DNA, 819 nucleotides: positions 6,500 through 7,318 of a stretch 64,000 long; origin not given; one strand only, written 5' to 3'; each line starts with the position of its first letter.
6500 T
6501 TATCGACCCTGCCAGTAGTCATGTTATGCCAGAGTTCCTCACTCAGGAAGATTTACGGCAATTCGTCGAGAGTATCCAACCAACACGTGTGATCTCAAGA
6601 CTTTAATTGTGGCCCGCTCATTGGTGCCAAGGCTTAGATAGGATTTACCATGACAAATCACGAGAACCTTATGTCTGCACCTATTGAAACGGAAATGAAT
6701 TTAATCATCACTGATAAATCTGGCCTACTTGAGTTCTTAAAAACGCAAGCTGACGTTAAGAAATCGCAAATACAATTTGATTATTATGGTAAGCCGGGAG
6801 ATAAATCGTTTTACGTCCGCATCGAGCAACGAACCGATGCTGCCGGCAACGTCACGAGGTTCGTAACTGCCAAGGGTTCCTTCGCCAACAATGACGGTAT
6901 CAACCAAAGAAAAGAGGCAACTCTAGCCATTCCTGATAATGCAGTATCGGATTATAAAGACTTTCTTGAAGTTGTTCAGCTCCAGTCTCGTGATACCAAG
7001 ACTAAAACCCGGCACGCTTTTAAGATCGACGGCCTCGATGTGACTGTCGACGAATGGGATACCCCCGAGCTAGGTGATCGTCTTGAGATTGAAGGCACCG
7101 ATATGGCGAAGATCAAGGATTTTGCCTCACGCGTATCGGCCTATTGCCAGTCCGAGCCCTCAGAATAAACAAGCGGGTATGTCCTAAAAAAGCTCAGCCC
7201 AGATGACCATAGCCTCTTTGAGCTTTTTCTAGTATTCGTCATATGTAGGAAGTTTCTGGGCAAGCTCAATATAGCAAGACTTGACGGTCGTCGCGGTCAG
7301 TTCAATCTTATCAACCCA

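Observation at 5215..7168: Compact MazG - CYTH - NUDIX - CYTH-like cluster (four nucleotide / polyphosphate hydrolases in a row)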

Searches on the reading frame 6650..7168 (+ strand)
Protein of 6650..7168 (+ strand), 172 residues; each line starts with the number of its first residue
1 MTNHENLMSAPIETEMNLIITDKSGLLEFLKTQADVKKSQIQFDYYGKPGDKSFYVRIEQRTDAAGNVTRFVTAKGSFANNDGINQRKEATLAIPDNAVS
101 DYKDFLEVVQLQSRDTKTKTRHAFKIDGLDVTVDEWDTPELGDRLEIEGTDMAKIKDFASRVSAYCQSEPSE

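Call 3: search_protein_families(library=pfam, proteins=[window:6650-7168:+], max_evalue=1)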
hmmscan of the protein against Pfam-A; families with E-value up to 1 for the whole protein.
window:6650-7168:+ (172 aa): 1 family
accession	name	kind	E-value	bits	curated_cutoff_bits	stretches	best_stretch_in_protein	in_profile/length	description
PF01928.26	CYTH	-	0.083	13.2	23.2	1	32-148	25-144/179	CYTH domain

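Call 4: search_protein_families(library=ncbifam, proteins=[window:6650-7168:+], max_evalue=1)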
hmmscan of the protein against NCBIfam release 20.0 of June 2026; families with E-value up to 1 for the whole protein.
window:6650-7168:+ (172 aa): 0 families

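Call 11: search_solved_structures(query=window:6650-7168:+, max_evalue=10, show_alignments=2)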
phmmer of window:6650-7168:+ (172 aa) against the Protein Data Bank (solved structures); distinct sequences matched with E-value up to 10: 2.
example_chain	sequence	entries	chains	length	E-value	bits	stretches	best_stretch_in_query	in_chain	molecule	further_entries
9fq7_4N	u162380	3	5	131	1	12.6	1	110-165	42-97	Cytochrome c oxidase polypeptide II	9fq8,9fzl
4nle_A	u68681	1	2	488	1.6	12.1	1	87-125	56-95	Adenylosuccinate lyase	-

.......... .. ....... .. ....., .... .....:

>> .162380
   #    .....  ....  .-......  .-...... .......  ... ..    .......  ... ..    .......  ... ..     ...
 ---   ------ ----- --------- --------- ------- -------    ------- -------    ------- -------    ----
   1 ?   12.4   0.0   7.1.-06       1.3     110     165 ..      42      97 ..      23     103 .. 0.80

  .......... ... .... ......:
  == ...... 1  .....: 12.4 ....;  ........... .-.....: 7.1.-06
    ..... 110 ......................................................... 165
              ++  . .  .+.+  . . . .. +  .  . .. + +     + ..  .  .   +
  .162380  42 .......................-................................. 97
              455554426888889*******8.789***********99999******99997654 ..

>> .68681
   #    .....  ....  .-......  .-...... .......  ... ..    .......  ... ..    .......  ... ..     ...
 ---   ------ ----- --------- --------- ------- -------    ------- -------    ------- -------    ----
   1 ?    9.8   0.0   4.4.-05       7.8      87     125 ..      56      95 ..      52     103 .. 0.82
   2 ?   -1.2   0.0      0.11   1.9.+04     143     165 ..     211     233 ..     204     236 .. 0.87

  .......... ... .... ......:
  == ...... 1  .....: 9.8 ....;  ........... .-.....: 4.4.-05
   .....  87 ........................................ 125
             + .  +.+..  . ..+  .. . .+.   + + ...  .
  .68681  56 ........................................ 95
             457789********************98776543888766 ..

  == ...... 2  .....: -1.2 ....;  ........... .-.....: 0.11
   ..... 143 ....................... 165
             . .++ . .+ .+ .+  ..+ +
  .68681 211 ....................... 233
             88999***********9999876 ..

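Call 13: find_homologous_proteins(query=window:6650-7168:+, max_evalue=0.001)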
Query window:6650-7168:+ (172 aa): 3 proteins with E <= 0.001 among 38 candidates.
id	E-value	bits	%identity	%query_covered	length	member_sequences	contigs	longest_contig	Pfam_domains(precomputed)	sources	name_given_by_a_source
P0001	1.5e-98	345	92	98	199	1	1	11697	-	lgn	-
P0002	5.8e-66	239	68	96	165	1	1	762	-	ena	-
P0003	2.0e-60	221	62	100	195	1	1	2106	-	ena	-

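Call 17: find_encoding_contigs(protein=P0001, flank=10000, max_places=4)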
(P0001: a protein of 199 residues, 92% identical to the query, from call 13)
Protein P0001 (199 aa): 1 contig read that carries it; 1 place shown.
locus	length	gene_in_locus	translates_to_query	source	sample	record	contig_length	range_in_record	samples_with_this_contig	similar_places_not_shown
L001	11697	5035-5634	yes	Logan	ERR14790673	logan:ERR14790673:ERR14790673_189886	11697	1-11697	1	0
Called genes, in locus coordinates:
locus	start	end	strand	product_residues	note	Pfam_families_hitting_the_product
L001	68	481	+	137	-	-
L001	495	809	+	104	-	-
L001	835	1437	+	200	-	PF01928:CYTH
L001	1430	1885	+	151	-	PF00293:NUDIX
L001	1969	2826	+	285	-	-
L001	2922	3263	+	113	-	-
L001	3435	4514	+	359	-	PF13489:Methyltransf_23 (weak), PF08241:Methyltransf_11, PF13649:Methyltransf_25, PF13847:Methyltransf_31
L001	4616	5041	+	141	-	PF00334:NDK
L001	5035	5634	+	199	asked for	-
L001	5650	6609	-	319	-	PF03214:RGP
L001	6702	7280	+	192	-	PF13238:AAA_18 (weak), PF02223:Thymidylate_kin (weak)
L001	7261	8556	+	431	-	PF00534:Glycos_transf_1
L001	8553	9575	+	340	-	PF00106:adh_short (weak), PF01073:3Beta_HSD, PF01370:Epimerase, PF04321:RmlD_sub_bind (weak), PF07993:NAD_binding_4 (faint), PF16363:GDP_Man_Dehyd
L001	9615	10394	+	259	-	PF00702:Hydrolase, PF13419:HAD_2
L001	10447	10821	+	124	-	-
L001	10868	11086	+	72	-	PF12844:HTH_19 (weak), PF13560:HTH_31, PF01381:HTH_3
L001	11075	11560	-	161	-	PF13091:PLDc_2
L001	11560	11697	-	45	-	?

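Call 18: find_encoding_contigs(protein=P0003, flank=10000, max_places=4)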
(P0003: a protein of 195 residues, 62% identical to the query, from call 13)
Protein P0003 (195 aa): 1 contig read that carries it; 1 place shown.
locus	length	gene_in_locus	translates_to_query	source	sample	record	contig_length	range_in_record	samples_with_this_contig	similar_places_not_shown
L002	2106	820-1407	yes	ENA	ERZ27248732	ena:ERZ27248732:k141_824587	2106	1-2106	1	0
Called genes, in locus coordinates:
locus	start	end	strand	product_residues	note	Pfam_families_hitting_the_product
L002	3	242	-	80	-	?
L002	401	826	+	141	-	PF00334:NDK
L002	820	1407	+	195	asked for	-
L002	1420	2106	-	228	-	?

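Call 26: predict_structure(alignment_id=A1)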
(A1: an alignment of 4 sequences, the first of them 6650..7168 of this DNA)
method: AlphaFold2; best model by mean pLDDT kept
length: 172 residues; sequences in the alignment: 4
mean_pLDDT: 87.9   pTM: 0.72
mean pLDDT of the five models: 87.9, 87.6, 87.1, 83.7, 81.6
residues with pLDDT >= 90: 109; 70-90: 51; 50-70: 5; < 50: 7
segments of 3 or more residues with pLDDT < 50: 1-7
pLDDT, mean of each block of 10 residues (from residue 1): 48 88 95 94 91 90 93 88 85 88 86 91 94 91 92 94 89 64
secondary structure, 60 per line:
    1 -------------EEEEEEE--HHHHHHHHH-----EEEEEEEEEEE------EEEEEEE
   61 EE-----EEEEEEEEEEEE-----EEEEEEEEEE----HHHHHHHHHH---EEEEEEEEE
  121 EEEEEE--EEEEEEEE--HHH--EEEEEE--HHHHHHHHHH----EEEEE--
elements in order: E14-20 H23-31 E37-47 E54-62 E68-79 E85-94 H99-108 E112-126 E129-136 E144-149 H152-161 E166-170

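Call 27: search_protein_representatives(alignment_id=A1)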
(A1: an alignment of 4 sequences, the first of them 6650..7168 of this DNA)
Query: 4 sequences, 187 profile positions. Proteins with E-value up to 0.001 (for the whole library): 31; up to 1e-10: 15; up to 1e-30: 4. The best 31 are listed.
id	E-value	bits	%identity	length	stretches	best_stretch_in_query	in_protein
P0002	2.2e-94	330.9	-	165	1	23-187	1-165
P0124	6.4e-48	179.5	-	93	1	16-106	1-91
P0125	2.9e-44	167.5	-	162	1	28-182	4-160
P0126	2.5e-31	125.3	-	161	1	27-180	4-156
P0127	9.1e-29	117.0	-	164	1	27-180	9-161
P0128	1.1e-26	110.2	-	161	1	27-183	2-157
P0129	4.9e-26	108.1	-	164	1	27-185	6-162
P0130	1.7e-25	106.4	-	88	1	99-185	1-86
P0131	3.4e-25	105.4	-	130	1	65-182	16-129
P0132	6.3e-22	94.7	-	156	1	28-182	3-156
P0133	1.3e-21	93.7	-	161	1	27-181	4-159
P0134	1.9e-20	89.9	-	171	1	23-185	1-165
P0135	2.5e-19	86.2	-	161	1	27-184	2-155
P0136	6.7e-19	84.8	-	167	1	24-182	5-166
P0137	2.2e-11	60.3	-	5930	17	71-115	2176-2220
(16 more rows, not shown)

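Call 30: fold_search(model_id=the predicted structure, library=pdb)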
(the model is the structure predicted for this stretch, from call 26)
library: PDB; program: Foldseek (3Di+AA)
matches with E <= 10: 1241; with E <= 0.001: 59
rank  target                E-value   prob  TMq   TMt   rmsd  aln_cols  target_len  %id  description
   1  2een_A                1.3e-09  1.00  0.55  0.54   7.7       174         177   20  Structure of PH1819 protein from Pyrococcus Horikoshii OT3 (released 2007-08-21)
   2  7ns9                  2.3e-08  1.00  0.55  0.53   6.6       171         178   20  Triphosphate tunnel metalloenzyme from Sulfolobus acidocaldarius in complex with triphosphate and calcium (released 2021-06-02)
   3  1yem_B                2.4e-08  1.00  0.54  0.55   6.6       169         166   18  Conserved hypothetical protein Pfu-838710-001 from Pyrococcus furiosus (released 2005-01-11)
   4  7nsd                  2.5e-08  1.00  0.56  0.55   6.2       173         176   20  Triphosphate tunnel metalloenzyme from Sulfolobus acidocaldarius in complex with ATP and calcium (released 2021-06-02)
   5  1yem_A                2.5e-08  1.00  0.50  0.52   7.0       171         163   17  Conserved hypothetical protein Pfu-838710-001 from Pyrococcus furiosus (released 2005-01-11)
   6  7nsa                  5.2e-08  1.00  0.55  0.54   6.5       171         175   20  Triphosphate tunnel metalloenzyme from Sulfolobus acidocaldarius in complex with pyrophosphate and calcium (released 2021-06-02)
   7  2dc4_A                5.5e-08  1.00  0.49  0.51   7.1       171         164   15  Structure of PH1012 protein from Pyrococcus Horikoshii OT3 (released 2006-06-28)
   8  5a67                  5.8e-08  1.00  0.57  0.49   7.2       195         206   15  Crystal structure of AtTTM3 in complex with tripolyphosphate and manganese ion (form B) (released 2015-08-05)
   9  7nsf                  6.8e-08  1.00  0.57  0.56   6.1       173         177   20  Triphosphate tunnel metalloenzyme from Sulfolobus acidocaldarius in complex with triphosphate and magnesium (released 2021-06-02)
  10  5a68                  1.2e-07  1.00  0.54  0.47   7.5       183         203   16  Crystal structure of the AtTTM3 product complex with two orthophosphates and manganese ions (form B) (released 2015-08-05)
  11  3v85                  1.2e-07  1.00  0.53  0.47   7.3       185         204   16  1.9 Angstrom resolution crystal structure of the protein Q9SIY3 from Arabidopsis thaliana (released 2012-11-07)
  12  5a5y_A                2.1e-07  1.00  0.57  0.48   7.3       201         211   16  Crystal structure of AtTTM3 in complex with tripolyphosphate and magnesium ion (form A) (released 2015-08-05)
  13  7ns8                  2.8e-07  1.00  0.64  0.67   3.2       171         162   19  Triphosphate tunnel metalloenzyme from Sulfolobus acidocaldarius (released 2021-06-02)
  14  3n0z_A                4.6e-07  1.00  0.50  0.49   6.0       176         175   20  Adenylate cyclase class IV with active site ligand 3AT (released 2010-11-24)
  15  2fjt_B                4.6e-07  1.00  0.48  0.47   6.7       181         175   19  Adenylyl cyclase class iv from Yersinia pestis (released 2006-11-14)
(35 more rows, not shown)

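Call 38: list_cluster_members(proteins=[P0154, window:6650-7168:+, window:5556-6158:+, window:6151-6606:+, P0162, P0194])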
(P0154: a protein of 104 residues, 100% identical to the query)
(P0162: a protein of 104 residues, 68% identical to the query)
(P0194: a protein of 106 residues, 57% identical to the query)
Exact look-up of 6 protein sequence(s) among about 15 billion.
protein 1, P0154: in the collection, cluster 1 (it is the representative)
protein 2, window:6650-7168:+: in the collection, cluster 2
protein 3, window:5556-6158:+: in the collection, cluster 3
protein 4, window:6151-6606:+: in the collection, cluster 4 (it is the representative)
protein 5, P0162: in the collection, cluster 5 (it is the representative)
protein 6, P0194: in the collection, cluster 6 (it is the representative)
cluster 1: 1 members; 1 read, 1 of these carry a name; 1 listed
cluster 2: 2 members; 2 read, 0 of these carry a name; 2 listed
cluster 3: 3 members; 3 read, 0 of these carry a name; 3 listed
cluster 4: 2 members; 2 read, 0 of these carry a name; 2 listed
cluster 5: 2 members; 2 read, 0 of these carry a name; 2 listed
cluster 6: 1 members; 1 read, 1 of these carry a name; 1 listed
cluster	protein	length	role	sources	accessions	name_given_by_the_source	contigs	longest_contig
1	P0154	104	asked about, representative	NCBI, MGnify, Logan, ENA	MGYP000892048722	CR=1 FL=1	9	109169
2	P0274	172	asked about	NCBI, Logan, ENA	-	-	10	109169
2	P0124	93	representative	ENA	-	-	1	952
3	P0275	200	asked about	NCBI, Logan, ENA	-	-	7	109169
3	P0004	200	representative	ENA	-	-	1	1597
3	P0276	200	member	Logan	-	-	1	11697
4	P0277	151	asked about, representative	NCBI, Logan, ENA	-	-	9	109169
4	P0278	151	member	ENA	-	-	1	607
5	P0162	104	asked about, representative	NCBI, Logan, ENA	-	-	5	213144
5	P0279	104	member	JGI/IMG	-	-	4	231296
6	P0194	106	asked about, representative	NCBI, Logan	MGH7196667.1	MAG: nucleotide pyrophosphohydrolase [Candidatus Saccharimonadales bacterium]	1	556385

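Call 42: search_protein_families(library=padloc, proteins=[window:6650-7168:+], max_evalue=0.01)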
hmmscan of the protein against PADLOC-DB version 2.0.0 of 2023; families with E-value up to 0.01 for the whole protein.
window:6650-7168:+ (172 aa): 0 families

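Call 43: search_protein_families(library=phrogs, proteins=[window:6650-7168:+], max_evalue=0.001)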
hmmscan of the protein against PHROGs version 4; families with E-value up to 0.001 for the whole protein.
window:6650-7168:+ (172 aa): 0 families

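Call 45: find_encoding_contigs(protein=P0125, flank=5000, max_places=3)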
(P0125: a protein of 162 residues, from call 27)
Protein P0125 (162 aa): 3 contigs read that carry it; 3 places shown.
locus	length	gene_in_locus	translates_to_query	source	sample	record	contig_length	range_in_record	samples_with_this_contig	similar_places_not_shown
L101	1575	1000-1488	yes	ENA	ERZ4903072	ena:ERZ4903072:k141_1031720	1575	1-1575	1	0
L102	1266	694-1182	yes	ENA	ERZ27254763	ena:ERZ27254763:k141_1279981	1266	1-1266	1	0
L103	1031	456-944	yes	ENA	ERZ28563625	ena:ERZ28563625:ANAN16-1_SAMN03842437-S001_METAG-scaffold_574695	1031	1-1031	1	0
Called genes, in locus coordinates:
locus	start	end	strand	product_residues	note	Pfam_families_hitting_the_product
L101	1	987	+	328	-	?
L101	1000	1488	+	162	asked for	-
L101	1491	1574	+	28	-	?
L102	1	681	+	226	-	?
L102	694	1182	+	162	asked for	-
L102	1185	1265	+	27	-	?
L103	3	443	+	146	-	?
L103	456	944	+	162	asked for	-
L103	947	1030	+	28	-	?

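Call 49: find_related_loci(query=A4, collection=metagenome_contigs, flank=5000)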
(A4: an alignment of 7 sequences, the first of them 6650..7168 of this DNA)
Query A4 (172 aa) in metagenome_contigs; peptide patterns used: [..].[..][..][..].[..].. (x = any residue, [..] = any of these).
427 stretches matched a pattern; 18 encode a relative of the query (tblastn E <= 1e-3); 18 distinct loci.
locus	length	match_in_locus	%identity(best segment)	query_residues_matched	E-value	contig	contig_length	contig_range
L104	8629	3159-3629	48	13-171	6e-49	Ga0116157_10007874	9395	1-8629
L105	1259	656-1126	51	13-172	4e-51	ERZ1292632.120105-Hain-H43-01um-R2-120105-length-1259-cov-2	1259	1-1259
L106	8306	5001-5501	46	1-172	4e-49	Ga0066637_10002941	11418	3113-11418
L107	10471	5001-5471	48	13-171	6e-49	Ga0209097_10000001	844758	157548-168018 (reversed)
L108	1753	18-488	51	13-172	5e-50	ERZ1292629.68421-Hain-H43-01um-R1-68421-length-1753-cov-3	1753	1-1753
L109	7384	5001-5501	46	1-172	4e-49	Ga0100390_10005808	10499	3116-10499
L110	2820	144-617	47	13-172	2e-48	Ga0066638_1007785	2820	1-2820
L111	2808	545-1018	51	13-172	1e-48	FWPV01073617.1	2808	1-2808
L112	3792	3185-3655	48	13-171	2e-48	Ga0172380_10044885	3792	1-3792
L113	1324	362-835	48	13-172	9e-50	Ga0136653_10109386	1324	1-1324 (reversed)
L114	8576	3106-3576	47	13-171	1e-47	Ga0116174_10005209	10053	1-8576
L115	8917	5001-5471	47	13-171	1e-47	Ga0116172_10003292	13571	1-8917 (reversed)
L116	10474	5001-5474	48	13-172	7e-47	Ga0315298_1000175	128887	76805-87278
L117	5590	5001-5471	47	13-171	2e-44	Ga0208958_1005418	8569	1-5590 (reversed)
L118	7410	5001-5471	47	13-171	7e-44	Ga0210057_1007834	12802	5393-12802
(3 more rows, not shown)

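Call 54: search_protein_families(library=pfam, proteins=[L001:1969-2826:+, L001:2922-3263:+, L107:3551-4060:+, L107:4057-4392:+, L107:5479-6069:-, L107:7876-8406:-, L107:7332-7886:-, L107:1533-2318:-, L107:9390-10442:+], max_evalue=0.01)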
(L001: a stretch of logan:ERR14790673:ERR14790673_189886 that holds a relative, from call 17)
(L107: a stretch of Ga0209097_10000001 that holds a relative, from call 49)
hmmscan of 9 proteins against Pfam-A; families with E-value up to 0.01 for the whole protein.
L001:1969-2826:+ (285 aa): 1 family
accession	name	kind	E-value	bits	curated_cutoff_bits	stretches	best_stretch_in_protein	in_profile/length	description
PF19798.5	Sulfotransfer_5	-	0.00046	20.1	23.2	0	181-281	136-223/226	Sulfotransferase domain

L001:2922-3263:+ (113 aa): 0 families

L107:3551-4060:+ (169 aa): 2 families
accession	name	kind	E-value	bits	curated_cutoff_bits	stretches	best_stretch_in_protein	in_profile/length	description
PF13328.12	HD_4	-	2.1e-17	63.7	27.2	1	10-126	1-124/156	HD domain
PF01966.28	HD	-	1.8e-09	38.3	22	1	31-125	2-115/116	HD domain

L107:4057-4392:+ (111 aa): 1 family
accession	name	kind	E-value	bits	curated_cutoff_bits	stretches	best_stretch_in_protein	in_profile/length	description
PF01966.28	HD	-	2.1e-07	31.7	22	1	30-105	1-72/116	HD domain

L107:5479-6069:- (196 aa): 3 families
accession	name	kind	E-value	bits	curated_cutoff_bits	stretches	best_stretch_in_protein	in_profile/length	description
PF13023.12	HD_3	-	6.7e-40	137.1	22.5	1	14-172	1-159/165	HD domain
PF12917.13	YfbR-like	-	1.3e-12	48.2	25.9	1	10-143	2-140/182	5'-deoxynucleotidase YfbR-like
PF01966.28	HD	-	3e-06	27.9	22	1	41-139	4-114/116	HD domain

L107:7876-8406:- (176 aa): 1 family
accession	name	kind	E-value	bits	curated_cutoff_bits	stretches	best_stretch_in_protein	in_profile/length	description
PF00334.24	NDK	-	2.3e-06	28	27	1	44-173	4-132/135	Nucleoside diphosphate kinase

L107:7332-7886:- (184 aa): 15 families
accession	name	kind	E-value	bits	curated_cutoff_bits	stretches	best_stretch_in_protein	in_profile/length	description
PF02223.23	Thymidylate_kin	-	2.8e-10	40.6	27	1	64-170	78-181/185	Thymidylate kinase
PF13521.12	AAA_28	-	1.4e-08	35.5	27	1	7-120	2-122/164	AAA domain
PF01712.25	dNK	-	5.4e-08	33.3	27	1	8-50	2-46/203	Deoxynucleoside kinase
PF20720.3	nSTAND3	-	2.9e-07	30.7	27.2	1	5-72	18-72/155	Novel STAND NTPase 3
PF13238.12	AAA_18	-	2.9e-05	25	29.4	1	7-54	1-53/128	AAA domain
PF13671.12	AAA_33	-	0.00082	20.1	27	1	6-31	1-26/143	AAA domain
PF01443.25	Viral_helicase1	-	0.001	19.4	21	1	10-72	4-66/228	Viral superfamily 1 RNA helicase core domain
PF19842.5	YqeC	-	0.0014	19.3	27.6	1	14-69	6-64/145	YqeC protein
PF00910.28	RNA_helicase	-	0.0021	19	21.5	1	8-50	2-44/105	RNA helicase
PF05729.18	NACHT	-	0.0022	18.3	26.7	1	6-34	2-30/167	NACHT domain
PF13401.12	AAA_22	-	0.0023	18.7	27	1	6-47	7-33/130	AAA domain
PF07693.20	KAP_NTPase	-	0.0028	17.4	20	1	3-165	19-160/293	KAP family P-loop domain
PF00004.35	AAA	-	0.0034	18.3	21.2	0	9-33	3-27/131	ATPase family associated with various cellular activities (AAA)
PF08433.16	KTI12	-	0.0042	17.1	22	1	7-58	4-55/271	Chromatin associated protein KTI12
PF13173.12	AAA_14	-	0.0047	17.4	27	0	6-72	4-69/129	AAA domain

L107:1533-2318:- (261 aa): 1 family
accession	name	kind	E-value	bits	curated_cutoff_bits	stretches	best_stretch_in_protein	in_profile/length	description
PF00459.30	Inositol_P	-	4.6e-50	171.1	27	1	8-259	7-267/271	Inositol monophosphatase family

L107:9390-10442:+ (350 aa): 6 families
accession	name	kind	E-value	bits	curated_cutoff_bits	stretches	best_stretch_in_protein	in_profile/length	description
PF00583.31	Acetyltransf_1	-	1.1e-13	51.9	20.7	1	48-152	18-116/116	Acetyltransferase (GNAT) family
PF13508.13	Acetyltransf_7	-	7.9e-08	33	27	1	75-153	7-83/84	Acetyltransferase (GNAT) domain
PF13673.13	Acetyltransf_10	-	1.7e-06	28.4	23.6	1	52-155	14-110/128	Acetyltransferase (GNAT) domain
PF13302.13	Acetyltransf_3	-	1.2e-05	26.5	25.4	1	71-153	54-138/138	Acetyltransferase (GNAT) domain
PF08445.16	FR47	-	0.00013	22.3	22.1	1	97-155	23-80/86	FR47-like protein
PF13420.13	Acetyltransf_4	-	0.00018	22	24.3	0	110-166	91-148/155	Acetyltransferase (GNAT) domain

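Call 96: find_related_loci(query=A4, collection=viral_contigs, flank=5000)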
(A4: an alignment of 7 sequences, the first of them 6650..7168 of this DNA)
Query A4 (172 aa) in viral_contigs; peptide patterns used: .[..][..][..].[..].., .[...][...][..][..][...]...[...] (x = any residue, [..] = any of these).
114 stretches matched a pattern, but none encodes a relative of the query by tblastn (E <= 1e-3).
